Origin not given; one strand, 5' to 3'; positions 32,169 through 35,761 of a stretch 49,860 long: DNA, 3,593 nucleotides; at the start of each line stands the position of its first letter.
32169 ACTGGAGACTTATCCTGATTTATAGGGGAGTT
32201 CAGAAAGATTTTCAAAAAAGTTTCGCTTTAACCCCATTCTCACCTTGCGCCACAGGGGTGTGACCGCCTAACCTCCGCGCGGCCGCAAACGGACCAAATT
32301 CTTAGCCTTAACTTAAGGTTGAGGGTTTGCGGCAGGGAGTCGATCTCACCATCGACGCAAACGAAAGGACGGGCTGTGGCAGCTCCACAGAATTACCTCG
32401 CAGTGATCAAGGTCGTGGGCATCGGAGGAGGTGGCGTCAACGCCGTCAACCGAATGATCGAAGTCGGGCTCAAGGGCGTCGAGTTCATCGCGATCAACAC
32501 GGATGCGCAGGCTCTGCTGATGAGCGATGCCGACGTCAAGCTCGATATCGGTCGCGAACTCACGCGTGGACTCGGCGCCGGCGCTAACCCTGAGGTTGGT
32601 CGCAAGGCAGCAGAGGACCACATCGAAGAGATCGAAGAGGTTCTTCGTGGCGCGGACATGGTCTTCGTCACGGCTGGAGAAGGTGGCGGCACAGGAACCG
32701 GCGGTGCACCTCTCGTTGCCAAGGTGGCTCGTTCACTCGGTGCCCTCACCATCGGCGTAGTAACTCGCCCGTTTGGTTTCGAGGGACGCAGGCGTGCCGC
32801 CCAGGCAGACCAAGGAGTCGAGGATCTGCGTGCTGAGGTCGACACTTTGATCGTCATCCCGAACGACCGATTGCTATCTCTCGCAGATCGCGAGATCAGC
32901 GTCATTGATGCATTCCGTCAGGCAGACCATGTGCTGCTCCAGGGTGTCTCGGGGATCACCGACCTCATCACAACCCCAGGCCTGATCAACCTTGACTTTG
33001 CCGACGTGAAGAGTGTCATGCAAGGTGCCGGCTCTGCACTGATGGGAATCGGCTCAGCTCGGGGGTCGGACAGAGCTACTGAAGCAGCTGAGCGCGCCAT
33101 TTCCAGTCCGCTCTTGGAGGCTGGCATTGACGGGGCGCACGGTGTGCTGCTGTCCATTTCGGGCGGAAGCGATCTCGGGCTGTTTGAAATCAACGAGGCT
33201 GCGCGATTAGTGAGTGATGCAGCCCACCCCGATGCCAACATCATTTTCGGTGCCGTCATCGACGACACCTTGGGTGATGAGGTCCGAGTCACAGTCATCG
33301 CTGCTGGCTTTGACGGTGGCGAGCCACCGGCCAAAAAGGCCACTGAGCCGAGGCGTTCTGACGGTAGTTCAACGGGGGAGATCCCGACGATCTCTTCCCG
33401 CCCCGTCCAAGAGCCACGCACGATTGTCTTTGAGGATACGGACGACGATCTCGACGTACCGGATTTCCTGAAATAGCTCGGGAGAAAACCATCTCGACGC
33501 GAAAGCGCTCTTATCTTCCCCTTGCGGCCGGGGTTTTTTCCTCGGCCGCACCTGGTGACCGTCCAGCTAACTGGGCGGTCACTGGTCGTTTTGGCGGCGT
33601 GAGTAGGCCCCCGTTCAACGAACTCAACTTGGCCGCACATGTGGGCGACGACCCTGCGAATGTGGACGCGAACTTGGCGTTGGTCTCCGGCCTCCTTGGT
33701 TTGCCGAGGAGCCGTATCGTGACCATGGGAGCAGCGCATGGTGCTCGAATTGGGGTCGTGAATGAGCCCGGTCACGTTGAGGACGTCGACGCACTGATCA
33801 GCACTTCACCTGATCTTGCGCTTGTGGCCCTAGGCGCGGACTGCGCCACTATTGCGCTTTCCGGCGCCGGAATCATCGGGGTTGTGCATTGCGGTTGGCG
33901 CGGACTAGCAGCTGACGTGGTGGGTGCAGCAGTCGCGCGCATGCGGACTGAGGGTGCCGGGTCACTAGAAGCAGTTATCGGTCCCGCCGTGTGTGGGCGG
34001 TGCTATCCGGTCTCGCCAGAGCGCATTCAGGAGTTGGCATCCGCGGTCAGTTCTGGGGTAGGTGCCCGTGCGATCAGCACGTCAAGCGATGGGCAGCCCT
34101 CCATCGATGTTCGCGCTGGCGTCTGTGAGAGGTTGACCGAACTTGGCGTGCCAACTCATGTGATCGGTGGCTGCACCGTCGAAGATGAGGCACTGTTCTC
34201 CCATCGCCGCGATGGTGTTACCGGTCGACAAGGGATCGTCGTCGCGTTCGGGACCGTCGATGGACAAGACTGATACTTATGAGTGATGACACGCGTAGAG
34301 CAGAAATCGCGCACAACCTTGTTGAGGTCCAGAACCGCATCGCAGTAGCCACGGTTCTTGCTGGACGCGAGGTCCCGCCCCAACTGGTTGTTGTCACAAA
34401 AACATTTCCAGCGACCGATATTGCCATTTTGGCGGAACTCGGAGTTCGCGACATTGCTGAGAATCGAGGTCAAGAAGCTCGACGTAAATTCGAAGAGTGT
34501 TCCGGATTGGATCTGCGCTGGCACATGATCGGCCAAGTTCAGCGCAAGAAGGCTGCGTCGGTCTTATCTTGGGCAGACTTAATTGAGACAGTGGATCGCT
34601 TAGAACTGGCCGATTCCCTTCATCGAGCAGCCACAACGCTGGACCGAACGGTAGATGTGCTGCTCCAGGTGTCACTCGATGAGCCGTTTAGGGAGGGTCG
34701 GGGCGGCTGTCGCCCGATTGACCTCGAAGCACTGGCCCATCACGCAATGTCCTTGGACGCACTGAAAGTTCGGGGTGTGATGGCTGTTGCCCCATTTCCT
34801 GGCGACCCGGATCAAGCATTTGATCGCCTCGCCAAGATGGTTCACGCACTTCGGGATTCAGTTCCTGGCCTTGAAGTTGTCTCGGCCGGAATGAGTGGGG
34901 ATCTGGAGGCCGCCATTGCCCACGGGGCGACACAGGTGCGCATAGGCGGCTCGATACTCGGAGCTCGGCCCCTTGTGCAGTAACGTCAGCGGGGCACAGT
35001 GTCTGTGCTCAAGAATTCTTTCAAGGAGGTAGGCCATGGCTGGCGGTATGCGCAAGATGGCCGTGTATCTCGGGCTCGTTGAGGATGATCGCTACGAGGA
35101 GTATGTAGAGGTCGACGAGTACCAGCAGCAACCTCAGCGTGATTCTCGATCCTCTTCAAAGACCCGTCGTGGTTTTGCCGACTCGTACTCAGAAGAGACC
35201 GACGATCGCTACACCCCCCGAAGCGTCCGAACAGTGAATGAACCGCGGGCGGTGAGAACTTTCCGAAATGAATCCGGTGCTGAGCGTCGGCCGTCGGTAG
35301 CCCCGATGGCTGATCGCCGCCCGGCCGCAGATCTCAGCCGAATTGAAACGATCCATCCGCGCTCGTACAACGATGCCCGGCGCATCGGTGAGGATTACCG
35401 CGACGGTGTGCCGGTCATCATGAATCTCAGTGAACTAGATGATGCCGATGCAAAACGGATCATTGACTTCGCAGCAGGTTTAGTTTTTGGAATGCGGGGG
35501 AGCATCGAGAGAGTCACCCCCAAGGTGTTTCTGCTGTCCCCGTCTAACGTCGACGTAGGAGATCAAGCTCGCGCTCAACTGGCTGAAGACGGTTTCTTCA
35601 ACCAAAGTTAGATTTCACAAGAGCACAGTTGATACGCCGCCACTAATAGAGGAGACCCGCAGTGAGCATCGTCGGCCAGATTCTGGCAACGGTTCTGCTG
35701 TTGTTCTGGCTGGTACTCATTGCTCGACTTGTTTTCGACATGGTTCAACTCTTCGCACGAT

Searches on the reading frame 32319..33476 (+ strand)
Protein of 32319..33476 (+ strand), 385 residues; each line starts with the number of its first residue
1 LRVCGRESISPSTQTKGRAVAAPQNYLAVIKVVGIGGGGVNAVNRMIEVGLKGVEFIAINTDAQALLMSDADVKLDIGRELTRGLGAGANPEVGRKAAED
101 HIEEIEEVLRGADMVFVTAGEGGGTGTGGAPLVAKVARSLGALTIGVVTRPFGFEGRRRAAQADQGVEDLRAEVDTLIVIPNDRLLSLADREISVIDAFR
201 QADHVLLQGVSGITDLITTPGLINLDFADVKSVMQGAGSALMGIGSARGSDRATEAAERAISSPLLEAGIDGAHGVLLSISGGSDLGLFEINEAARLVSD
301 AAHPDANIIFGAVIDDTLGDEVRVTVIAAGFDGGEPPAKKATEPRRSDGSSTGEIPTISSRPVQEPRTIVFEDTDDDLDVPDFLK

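Call 70: search_protein_families(library=pfam, proteins=[window:32319-33476:+], max_evalue=0.0001)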
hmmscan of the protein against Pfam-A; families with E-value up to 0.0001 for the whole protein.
window:32319-33476:+ (385 aa): 2 families
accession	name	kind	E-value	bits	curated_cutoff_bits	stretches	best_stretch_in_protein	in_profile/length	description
PF00091.31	Tubulin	-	1.5e-46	159.5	33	1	30-189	2-189/190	Tubulin/FtsZ family, GTPase domain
PF12327.13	FtsZ_C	-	1.5e-35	121.8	27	1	238-332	1-95/95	FtsZ family, C-terminal domain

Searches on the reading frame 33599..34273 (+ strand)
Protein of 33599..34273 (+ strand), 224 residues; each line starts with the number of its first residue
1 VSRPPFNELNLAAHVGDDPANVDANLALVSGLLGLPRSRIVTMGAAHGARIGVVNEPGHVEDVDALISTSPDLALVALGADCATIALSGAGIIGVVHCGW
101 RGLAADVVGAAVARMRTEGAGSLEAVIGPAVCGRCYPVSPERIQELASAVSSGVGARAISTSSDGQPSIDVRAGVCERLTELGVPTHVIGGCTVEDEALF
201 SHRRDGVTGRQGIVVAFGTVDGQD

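Call 70: search_protein_families(library=pfam, proteins=[window:33599-34273:+], max_evalue=0.0001)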
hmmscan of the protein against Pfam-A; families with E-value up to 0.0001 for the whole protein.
window:33599-34273:+ (224 aa): 1 family
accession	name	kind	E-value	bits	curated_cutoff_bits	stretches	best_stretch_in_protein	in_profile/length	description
PF02578.20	Cu-oxidase_4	-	9.4e-50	169.7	22.9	1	1-215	7-237/238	Multi-copper polyphenol oxidoreductase laccase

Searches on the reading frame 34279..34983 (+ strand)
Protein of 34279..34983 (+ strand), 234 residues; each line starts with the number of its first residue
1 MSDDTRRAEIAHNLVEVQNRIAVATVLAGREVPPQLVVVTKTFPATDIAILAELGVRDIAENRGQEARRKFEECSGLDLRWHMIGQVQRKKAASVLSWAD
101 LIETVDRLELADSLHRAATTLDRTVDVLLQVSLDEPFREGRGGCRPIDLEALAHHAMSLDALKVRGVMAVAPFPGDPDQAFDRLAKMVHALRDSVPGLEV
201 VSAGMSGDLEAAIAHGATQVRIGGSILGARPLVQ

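Call 70: search_protein_families(library=pfam, proteins=[window:34279-34983:+], max_evalue=0.0001)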
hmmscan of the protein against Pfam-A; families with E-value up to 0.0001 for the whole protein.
window:34279-34983:+ (234 aa): 1 family
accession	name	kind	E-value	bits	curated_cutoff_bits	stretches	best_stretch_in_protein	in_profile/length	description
PF01168.26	Ala_racemase_N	-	6.2e-19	69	24.1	1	30-231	19-220/220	Alanine racemase, N-terminal domain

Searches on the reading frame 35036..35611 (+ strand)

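Call 70: search_protein_families(library=pfam, proteins=[window:35036-35611:+], max_evalue=0.0001)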
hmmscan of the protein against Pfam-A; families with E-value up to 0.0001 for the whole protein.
window:35036-35611:+ (191 aa): 1 family
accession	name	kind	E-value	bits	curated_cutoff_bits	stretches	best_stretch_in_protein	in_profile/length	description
PF04472.17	SepF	-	2.2e-26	92.3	27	1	105-174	3-72/72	Cell division protein SepF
